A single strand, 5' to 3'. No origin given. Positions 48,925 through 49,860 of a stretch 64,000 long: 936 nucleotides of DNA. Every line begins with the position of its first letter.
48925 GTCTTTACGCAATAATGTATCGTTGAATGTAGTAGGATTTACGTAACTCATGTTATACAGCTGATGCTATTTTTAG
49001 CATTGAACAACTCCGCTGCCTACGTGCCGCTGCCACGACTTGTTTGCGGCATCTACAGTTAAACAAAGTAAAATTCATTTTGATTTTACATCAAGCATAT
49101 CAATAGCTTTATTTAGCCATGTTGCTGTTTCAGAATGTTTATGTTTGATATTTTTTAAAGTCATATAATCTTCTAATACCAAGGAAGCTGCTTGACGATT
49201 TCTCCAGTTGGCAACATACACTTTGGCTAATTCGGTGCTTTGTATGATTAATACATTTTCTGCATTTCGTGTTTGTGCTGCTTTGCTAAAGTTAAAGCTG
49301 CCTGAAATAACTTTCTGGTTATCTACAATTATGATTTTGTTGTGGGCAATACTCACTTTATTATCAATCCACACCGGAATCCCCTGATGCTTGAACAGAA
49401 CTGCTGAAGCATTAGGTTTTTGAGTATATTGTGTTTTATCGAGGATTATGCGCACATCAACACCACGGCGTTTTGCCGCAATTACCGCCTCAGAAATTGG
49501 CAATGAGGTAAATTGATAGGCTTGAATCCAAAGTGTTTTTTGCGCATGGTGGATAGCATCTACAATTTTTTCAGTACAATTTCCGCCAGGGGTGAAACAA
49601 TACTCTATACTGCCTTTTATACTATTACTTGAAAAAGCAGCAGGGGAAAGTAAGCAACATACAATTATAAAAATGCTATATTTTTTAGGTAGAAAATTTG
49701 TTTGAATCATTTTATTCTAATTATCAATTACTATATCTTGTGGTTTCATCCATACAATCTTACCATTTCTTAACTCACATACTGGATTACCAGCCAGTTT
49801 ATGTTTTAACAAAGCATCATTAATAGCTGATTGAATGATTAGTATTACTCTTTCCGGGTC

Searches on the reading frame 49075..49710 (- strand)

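Call 49: search_protein_families(library=ncbifam, proteins=[window:49075-49710:-], max_evalue=0.01)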
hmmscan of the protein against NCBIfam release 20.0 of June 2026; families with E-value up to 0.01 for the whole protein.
window:49075-49710:- (211 aa): 7 families
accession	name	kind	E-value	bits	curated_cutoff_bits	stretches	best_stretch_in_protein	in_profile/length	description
NF038319.1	DISARM_DrmC_I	equivalog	2.3e-13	50.2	133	1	41-166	91-228/236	DISARM system phospholipase D-like protein DrmC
NF010492.0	PRK13912.1-3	equivalog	2.4e-13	50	297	1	46-163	36-162/178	nuclease NucT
NF010490.0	PRK13912.1-1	equivalog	6.6e-12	45.8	211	1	25-157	11-140/159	nuclease NucT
NF010493.0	PRK13912.1-4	equivalog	1.2e-09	38.4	351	1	49-163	32-155/171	nuclease NucT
NF010491.0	PRK13912.1-2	equivalog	3e-09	36.9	225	1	47-161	39-162/180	nuclease NucT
TIGR04265.1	bac_cardiolipin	equivalog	6.7e-06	25.3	290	1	48-179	322-457/483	cardiolipin synthase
NF008427.0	PRK11263.1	equivalog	1.9e-05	23.9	281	1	49-169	212-336/409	cardiolipin synthase ClsB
